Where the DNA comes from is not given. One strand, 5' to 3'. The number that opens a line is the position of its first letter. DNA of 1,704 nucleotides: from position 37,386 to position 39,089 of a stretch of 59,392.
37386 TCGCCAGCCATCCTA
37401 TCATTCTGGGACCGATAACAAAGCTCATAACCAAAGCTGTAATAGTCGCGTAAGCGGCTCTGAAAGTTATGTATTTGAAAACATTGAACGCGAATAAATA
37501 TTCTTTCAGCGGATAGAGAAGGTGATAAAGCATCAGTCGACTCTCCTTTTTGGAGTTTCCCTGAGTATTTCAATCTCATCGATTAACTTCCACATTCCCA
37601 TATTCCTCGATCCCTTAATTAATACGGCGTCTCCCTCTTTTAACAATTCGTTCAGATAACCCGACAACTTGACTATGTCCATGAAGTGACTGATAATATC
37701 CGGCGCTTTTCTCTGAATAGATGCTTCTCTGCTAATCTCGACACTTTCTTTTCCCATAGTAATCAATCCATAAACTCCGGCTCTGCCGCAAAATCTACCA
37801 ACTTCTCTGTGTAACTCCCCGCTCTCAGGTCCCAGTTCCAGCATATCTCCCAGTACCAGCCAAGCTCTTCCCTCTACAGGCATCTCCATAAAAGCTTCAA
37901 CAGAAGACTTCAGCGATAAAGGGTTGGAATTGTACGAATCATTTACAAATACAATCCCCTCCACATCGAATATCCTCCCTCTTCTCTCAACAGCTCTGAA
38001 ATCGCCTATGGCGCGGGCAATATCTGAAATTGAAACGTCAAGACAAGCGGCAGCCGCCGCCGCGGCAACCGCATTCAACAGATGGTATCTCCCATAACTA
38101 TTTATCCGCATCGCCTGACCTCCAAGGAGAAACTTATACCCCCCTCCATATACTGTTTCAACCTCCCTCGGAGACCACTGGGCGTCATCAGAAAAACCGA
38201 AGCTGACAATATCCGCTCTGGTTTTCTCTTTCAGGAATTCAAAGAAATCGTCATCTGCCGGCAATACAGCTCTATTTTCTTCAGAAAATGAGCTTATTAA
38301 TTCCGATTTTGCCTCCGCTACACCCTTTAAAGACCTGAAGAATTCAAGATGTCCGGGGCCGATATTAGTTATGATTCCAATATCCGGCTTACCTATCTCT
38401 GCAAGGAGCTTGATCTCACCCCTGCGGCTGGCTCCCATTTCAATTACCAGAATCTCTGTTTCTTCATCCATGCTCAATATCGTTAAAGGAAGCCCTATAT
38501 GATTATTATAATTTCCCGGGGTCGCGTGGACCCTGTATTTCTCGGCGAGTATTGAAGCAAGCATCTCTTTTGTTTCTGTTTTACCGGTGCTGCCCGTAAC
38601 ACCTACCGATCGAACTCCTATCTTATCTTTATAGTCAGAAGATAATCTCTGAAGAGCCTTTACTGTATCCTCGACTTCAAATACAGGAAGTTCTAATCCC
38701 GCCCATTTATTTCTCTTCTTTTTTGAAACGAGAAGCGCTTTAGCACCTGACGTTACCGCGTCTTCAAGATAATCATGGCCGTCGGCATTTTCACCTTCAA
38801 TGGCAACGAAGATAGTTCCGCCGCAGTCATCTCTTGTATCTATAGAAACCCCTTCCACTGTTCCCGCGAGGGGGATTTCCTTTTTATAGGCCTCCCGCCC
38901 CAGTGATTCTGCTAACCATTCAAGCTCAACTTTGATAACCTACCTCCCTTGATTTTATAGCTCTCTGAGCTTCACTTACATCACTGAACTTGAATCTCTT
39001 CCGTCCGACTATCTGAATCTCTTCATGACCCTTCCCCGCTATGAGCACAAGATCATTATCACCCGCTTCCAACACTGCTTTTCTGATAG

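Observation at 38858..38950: murF appears to initiate at a non-canonical ATC codon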

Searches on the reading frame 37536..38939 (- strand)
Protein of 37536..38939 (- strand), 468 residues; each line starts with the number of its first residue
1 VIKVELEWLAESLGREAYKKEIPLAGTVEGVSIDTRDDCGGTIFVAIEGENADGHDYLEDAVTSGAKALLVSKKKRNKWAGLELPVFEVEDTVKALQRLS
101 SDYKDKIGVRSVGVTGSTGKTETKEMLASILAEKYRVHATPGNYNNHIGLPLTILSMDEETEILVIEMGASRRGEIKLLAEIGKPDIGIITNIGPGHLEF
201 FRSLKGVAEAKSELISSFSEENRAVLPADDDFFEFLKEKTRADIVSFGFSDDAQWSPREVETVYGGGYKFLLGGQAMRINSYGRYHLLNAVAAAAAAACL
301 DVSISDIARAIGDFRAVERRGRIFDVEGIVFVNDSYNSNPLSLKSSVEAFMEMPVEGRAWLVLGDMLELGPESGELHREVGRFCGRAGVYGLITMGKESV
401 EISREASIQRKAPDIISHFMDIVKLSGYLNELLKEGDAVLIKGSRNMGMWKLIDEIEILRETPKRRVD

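Call 7: search_protein_families(library=pfam, proteins=[window:37536-38939:-])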
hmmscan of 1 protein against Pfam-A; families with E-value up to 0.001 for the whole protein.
window:37536-38939:- (468 aa): 3 families
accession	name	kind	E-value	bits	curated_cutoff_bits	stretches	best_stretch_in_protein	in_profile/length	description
PF08245.18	Mur_ligase_M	-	1.5e-44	152.8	24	1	114-297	1-200/200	Mur ligase middle domain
PF02875.26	Mur_ligase_C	-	3.3e-16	60.7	28.4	1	323-445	5-127/127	Mur ligase, glutamate ligase domain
PF01225.30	Mur_ligase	-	1.3e-07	32.3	21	1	28-103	2-94/95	Mur ligase family, catalytic domain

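Call 8: find_homologous_proteins(query=window:37536-38936:-)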
Query window:37536-38936:- (467 aa): 7118 proteins with E <= 0.001 among 8000 candidates; the best 120 are listed.
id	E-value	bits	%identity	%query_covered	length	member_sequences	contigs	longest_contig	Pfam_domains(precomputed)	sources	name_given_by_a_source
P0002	9.8e-288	972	100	94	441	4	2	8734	PF02875.27,PF08245.19,PF01225.31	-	-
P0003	2.9e-193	661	68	91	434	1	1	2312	PF02875.27,PF08245.19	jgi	-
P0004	6.5e-188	643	73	82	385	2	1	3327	PF02875.27,PF08245.19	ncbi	-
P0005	1.3e-179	616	62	95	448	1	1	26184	PF02875.27,PF08245.19,PF01225.31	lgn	-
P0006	4.2e-178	611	60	100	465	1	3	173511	PF02875.27,PF08245.19,PF01225.31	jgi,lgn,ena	-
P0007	6.5e-173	594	61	95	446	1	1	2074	PF02875.27,PF08245.19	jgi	-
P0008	2.2e-169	582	59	99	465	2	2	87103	PF02875.27,PF08245.19,PF01225.31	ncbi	ncbi:MAG: UDP-N-acetylmuramoyl-tripeptide--D-alanyl-D-alanine ligase [Candidatus Krumholzibacteriale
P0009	1.7e-165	569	58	99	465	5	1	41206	PF02875.27,PF08245.19,PF01225.31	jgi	-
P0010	3.6e-163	562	60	91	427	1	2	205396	PF02875.27,PF08245.19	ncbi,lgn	-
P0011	6.5e-159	548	53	100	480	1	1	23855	PF02875.27,PF08245.19,PF01225.31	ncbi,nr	ncbi:MAG: UDP-N-acetylmuramoyl-tripeptide--D-alanyl-D-alanine ligase [Bacteroidales bacterium]|nr:UD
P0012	9.2e-159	547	54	100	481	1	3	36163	PF02875.27,PF08245.19,PF01225.31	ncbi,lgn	-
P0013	1.2e-157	543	54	96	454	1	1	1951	PF02875.27,PF08245.19,PF01225.31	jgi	jgi:UDP-N-acetylmuramoyl-tripeptide--D-alanyl-D-alanine ligase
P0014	2.9e-157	542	54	100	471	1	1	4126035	PF02875.27,PF08245.19,PF01225.31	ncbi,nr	ncbi:MAG: UDP-N-acetylmuramoyl-tripeptide--D-alanyl-D-alanine ligase [bacterium]|nr:MAG: UDP-N-acety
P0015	6.8e-157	541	55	99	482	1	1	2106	PF02875.27,PF08245.19,PF01225.31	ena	-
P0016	1.2e-156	540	52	100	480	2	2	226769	PF02875.27,PF08245.19,PF01225.31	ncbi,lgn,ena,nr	ncbi:MAG: UDP-N-acetylmuramoyl-tripeptide--D-alanyl-D-alanine ligase [Candidatus Krumholzibacteria b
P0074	1.4e-145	504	67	72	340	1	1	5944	PF08245.19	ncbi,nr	ncbi:UDP-N-acetylmuramoyl-tripeptide--D-alanyl-D-alanine ligase, partial [bacterium]|nr:UDP-N-acetyl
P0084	2.2e-144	500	50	100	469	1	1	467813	PF02875.27,PF08245.19,PF01225.31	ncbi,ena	-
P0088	2.9e-144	499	50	98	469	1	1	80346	PF02875.27,PF08245.19,PF01225.31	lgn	-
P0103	9.6e-141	488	52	99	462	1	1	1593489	PF02875.27,PF08245.19,PF01225.31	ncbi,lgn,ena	-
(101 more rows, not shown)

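Call 11: find_encoding_contigs(protein=P0002, flank=3000, max_places=6)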
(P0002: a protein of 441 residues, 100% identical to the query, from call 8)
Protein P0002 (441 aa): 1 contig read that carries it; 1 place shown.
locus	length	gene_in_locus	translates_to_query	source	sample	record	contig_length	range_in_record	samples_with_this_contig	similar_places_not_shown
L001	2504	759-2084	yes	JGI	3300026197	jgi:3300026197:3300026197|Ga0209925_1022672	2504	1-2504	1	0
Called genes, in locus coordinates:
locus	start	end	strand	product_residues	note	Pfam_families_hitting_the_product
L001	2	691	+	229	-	?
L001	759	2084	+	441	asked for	PF01225:Mur_ligase (weak), PF08245:Mur_ligase_M, PF02875:Mur_ligase_C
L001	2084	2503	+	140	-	PF10555:MraY_sig1 (weak)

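Call 16: find_related_loci(query=A2, collection=genome_contigs, flank=2500)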
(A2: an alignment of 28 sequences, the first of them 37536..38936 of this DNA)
Query A2 (467 aa) in genome_contigs; peptide patterns used: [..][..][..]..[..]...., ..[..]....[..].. (x = any residue, [..] = any of these).
600 stretches matched a pattern (row limit reached: there are more); 599 encode a relative of the query (tblastn E <= 1e-3); the best 80 are kept; 80 distinct loci.
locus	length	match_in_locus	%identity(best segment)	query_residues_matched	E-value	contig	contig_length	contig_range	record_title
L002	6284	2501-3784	35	27-458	2e-81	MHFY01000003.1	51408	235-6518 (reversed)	MAG: Omnitrophica WOR_2 bacterium GWA2_47_8 gwa2_scaffold_10452, whole genome shotgun sequence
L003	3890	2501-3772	37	29-455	3e-81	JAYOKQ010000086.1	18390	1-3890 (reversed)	MAG: Gemmatimonadota bacterium isolate 139572_S173_metabat_bins_2.tsv.085 NODE_2470_length_18390_cov_6.311372, whole gen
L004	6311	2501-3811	35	26-455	3e-79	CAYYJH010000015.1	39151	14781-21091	MAG TPA_asm: uncultured Ignavibacteriaceae bacterium isolate binchicken_co275_506 genome assembly, contig: NODE_1024_len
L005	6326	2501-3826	37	23-456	5e-79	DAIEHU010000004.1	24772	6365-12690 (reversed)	MAG TPA_asm: Desulfobacteraceae bacterium isolate clean1013 NODE_4_length_24772_cov_3.272930, whole genome shotgun seque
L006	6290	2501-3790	36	30-451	2e-78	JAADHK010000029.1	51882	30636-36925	MAG: Deltaproteobacteria bacterium isolate M_MetaBat.189 contig-127_5160, whole genome shotgun sequence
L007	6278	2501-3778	38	27-453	1e-77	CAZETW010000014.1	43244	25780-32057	MAG TPA_asm: uncultured bacterium isolate SRP141376_co1_354 genome assembly, contig: NODE_2135_length_43244_cov_45.72300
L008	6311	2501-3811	35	28-458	7e-77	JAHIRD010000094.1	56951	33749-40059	MAG: Proteobacteria bacterium isolate MM_PC_MetaG.mb.113 MM_PC_MetaG.mb.113_k141_932295, whole genome shotgun sequence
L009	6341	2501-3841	40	1-451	7e-76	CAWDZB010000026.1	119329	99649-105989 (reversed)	MAG: uncultured delta proteobacterium isolate MFD05684.bin.3.160 genome assembly, contig: contig_88134, whole genome sho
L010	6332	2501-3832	36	28-462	4e-76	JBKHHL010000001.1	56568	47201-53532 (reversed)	MAG: Desulfosudaceae bacterium isolate D1M07_14 NODE_95_length_56568_cov_9.838940, whole genome shotgun sequence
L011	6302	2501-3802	36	29-455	1e-74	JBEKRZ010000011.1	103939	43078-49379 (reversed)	MAG: Smithella sp. isolate SPRUCE 522 SPRUCE_522_11, whole genome shotgun sequence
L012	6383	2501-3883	36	1-462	1e-74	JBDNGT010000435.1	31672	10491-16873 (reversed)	MAG: Geopsychrobacter sp. isolate concoct.225.WLB k141_1302446, whole genome shotgun sequence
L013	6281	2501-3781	39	27-453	4e-74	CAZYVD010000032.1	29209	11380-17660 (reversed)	MAG TPA_asm: uncultured bacterium isolate binchicken_co256_918 genome assembly, contig: NODE_2620_length_29209_cov_6.989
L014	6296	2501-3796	34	30-453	5e-74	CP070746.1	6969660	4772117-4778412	MAG: Desulfobacterales bacterium isolate bin36 chromosome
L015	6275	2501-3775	37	27-455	9e-74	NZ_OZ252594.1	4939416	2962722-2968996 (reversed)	MAG: Methyloprofundus sp. isolate 22c1434b-94e5-42e0-96fa-434c419c42c8 chromosome 1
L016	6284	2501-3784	34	30-456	2e-72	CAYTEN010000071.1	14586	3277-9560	MAG TPA_asm: uncultured Ignavibacterium sp. isolate SRP185410_co2_309 genome assembly, contig: NODE_5102_length_14586_co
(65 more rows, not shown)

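Call 17: find_related_loci(query=window:37536-38936:-, collection=metagenome_contigs, flank=1500)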
Query window:37536-38936:- (467 aa) in metagenome_contigs; peptide patterns used: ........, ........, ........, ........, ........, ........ (x = any residue, [..] = any of these).
204 stretches matched a pattern; 46 encode a relative of the query (tblastn E <= 1e-3); 46 distinct loci.
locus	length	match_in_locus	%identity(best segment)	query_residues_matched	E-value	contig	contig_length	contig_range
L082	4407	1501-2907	52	1-467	2e-155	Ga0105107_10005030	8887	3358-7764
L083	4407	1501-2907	53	1-467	4e-150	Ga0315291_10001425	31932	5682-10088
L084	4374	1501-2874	52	1-456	2e-148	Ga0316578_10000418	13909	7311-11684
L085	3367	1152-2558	53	1-467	6e-149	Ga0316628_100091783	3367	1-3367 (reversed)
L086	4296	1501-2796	34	29-459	8e-72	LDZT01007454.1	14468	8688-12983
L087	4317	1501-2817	33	27-452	2e-71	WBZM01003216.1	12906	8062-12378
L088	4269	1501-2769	34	24-455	1e-68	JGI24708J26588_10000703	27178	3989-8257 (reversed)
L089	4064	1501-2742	34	30-454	6e-66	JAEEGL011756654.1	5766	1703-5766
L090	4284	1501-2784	38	25-455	7e-72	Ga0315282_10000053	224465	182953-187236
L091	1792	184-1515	31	32-456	7e-67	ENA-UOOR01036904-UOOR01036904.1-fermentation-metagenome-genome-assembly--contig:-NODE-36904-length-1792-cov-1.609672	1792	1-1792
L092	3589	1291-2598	36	30-463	1e-63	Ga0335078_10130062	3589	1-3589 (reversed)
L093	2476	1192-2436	30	27-452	4e-64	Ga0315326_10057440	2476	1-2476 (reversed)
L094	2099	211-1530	32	33-456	4e-61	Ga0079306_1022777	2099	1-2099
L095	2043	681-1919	31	29-455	2e-61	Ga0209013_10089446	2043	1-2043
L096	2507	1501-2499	32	27-369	2e-56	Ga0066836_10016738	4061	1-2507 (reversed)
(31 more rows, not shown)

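Call 22: find_encoding_contigs(protein=P0074, flank=2000, max_places=3)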
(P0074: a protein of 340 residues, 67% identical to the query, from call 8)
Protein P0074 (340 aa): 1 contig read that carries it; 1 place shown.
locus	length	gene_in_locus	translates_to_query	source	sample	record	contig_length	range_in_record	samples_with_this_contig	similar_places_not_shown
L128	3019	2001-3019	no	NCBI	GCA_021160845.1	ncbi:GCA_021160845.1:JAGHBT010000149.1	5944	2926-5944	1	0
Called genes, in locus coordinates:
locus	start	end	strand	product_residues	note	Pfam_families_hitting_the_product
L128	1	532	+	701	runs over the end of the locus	PF03717:PBP_dimer, PF00905:Transpeptidase, PF03793:PASTA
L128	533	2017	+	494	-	PF01225:Mur_ligase, PF08245:Mur_ligase_M, PF02875:Mur_ligase_C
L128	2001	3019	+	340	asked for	PF08245:Mur_ligase_M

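Call 23: find_encoding_contigs(protein=P0006, flank=2000, max_places=3)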
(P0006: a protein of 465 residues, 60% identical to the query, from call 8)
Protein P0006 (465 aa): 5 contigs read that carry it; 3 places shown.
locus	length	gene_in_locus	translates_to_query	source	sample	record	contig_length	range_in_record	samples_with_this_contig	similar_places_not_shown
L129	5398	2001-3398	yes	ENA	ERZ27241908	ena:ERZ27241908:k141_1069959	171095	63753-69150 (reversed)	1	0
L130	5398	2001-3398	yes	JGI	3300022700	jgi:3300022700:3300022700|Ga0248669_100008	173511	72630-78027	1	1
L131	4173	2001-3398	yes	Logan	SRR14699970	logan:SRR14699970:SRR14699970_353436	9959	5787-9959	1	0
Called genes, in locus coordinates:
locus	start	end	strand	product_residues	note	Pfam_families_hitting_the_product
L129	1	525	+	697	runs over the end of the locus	PF03717:PBP_dimer, PF00905:Transpeptidase, PF03793:PASTA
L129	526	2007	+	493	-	PF01225:Mur_ligase, PF08245:Mur_ligase_M, PF02875:Mur_ligase_C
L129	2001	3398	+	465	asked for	PF01225:Mur_ligase (weak), PF08245:Mur_ligase_M, PF02875:Mur_ligase_C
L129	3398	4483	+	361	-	PF10555:MraY_sig1 (weak), PF00953:Glycos_transf_4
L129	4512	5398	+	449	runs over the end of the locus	PF21799:MurD-like_N, PF08245:Mur_ligase_M, PF02875:Mur_ligase_C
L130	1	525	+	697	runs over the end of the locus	PF03717:PBP_dimer, PF00905:Transpeptidase, PF03793:PASTA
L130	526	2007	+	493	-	PF01225:Mur_ligase, PF08245:Mur_ligase_M, PF02875:Mur_ligase_C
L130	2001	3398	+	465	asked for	PF01225:Mur_ligase (weak), PF08245:Mur_ligase_M, PF02875:Mur_ligase_C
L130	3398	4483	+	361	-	PF10555:MraY_sig1 (weak), PF00953:Glycos_transf_4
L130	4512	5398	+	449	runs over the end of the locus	PF21799:MurD-like_N, PF08245:Mur_ligase_M, PF02875:Mur_ligase_C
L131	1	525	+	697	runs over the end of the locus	PF03717:PBP_dimer, PF00905:Transpeptidase, PF03793:PASTA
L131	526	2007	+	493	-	PF01225:Mur_ligase, PF08245:Mur_ligase_M, PF02875:Mur_ligase_C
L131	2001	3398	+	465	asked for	PF01225:Mur_ligase (weak), PF08245:Mur_ligase_M, PF02875:Mur_ligase_C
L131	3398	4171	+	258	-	?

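Call 24: find_encoding_contigs(protein=P0005, flank=2000, max_places=3)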
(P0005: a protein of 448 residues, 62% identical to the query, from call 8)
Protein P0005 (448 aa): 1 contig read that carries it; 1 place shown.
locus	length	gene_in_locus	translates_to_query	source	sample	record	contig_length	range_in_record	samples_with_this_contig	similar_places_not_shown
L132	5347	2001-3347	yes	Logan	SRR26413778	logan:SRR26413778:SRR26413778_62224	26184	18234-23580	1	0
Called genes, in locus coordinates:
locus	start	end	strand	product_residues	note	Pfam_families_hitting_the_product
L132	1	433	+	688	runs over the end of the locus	PF03717:PBP_dimer, PF00905:Transpeptidase, PF03793:PASTA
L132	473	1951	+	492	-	PF01225:Mur_ligase, PF08245:Mur_ligase_M, PF02875:Mur_ligase_C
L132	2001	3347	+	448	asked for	PF01225:Mur_ligase (weak), PF08245:Mur_ligase_M, PF02875:Mur_ligase_C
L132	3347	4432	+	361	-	PF10555:MraY_sig1 (weak), PF00953:Glycos_transf_4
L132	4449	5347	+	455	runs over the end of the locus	PF21799:MurD-like_N, PF08245:Mur_ligase_M, PF02875:Mur_ligase_C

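Call 26: find_encoding_contigs(protein=P0014, flank=2000, max_places=2)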
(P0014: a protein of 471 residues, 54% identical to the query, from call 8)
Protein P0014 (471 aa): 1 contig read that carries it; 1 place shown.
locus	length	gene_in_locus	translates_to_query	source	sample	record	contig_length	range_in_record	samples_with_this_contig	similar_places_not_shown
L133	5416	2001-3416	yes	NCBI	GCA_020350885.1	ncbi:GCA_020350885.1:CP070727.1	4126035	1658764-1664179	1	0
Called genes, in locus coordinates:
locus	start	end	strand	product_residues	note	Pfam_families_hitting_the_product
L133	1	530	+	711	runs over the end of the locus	PF03717:PBP_dimer, PF00905:Transpeptidase, PF03793:PASTA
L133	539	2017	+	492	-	PF01225:Mur_ligase, PF08245:Mur_ligase_M, PF02875:Mur_ligase_C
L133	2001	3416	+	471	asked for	PF01225:Mur_ligase (weak), PF08245:Mur_ligase_M, PF02875:Mur_ligase_C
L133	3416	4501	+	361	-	PF00953:Glycos_transf_4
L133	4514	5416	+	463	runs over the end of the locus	PF21799:MurD-like_N, PF08245:Mur_ligase_M, PF02875:Mur_ligase_C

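Call 27: find_encoding_contigs(protein=P0084, flank=2000, max_places=2)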
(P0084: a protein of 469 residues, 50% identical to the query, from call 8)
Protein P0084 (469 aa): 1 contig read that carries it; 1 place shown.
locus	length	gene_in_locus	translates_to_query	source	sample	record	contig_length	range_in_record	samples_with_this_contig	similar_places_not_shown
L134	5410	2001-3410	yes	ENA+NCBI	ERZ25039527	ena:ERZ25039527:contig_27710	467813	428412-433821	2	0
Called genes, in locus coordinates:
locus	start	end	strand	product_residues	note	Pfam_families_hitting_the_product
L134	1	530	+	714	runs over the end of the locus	PF03717:PBP_dimer, PF00905:Transpeptidase, PF03793:PASTA (weak)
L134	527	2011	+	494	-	PF01225:Mur_ligase, PF08245:Mur_ligase_M, PF02875:Mur_ligase_C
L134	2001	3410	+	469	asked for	PF01225:Mur_ligase (weak), PF08245:Mur_ligase_M, PF02875:Mur_ligase_C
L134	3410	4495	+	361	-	PF10555:MraY_sig1 (weak), PF00953:Glycos_transf_4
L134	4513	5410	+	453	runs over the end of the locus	PF21799:MurD-like_N, PF08245:Mur_ligase_M, PF02875:Mur_ligase_C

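Call 28: find_encoding_contigs(protein=P0103, flank=2000, max_places=2)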
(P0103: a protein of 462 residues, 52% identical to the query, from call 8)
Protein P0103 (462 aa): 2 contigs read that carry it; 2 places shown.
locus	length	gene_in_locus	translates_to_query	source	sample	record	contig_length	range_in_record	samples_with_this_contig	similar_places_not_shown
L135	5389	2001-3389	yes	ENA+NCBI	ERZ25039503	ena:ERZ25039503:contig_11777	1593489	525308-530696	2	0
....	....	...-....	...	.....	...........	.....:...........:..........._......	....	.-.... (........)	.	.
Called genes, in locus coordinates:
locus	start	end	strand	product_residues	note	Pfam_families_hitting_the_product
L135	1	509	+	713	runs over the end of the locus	PF03717:PBP_dimer, PF00905:Transpeptidase, PF03793:PASTA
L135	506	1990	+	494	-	PF01225:Mur_ligase, PF08245:Mur_ligase_M, PF02875:Mur_ligase_C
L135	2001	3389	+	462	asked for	PF01225:Mur_ligase (weak), PF08245:Mur_ligase_M, PF02875:Mur_ligase_C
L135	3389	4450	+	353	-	PF10555:MraY_sig1 (weak), PF00953:Glycos_transf_4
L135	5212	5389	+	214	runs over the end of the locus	PF02875:Mur_ligase_C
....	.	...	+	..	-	?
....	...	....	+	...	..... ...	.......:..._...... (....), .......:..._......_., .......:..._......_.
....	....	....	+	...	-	?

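Call 29: find_encoding_contigs(protein=P0010, flank=2000, max_places=2)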
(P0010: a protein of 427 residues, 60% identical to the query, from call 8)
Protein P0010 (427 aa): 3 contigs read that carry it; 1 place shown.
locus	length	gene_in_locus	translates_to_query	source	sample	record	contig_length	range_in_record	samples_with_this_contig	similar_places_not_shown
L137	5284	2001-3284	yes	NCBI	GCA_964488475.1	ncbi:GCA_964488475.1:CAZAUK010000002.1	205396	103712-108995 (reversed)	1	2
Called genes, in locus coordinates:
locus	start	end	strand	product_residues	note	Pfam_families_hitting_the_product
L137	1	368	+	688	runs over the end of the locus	PF03717:PBP_dimer, PF00905:Transpeptidase, PF03793:PASTA (weak)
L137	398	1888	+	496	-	PF01225:Mur_ligase, PF08245:Mur_ligase_M, PF02875:Mur_ligase_C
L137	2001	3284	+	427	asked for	PF08245:Mur_ligase_M, PF02875:Mur_ligase_C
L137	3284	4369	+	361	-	PF10555:MraY_sig1 (weak), PF00953:Glycos_transf_4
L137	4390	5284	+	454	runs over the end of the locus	PF21799:MurD-like_N, PF08245:Mur_ligase_M, PF02875:Mur_ligase_C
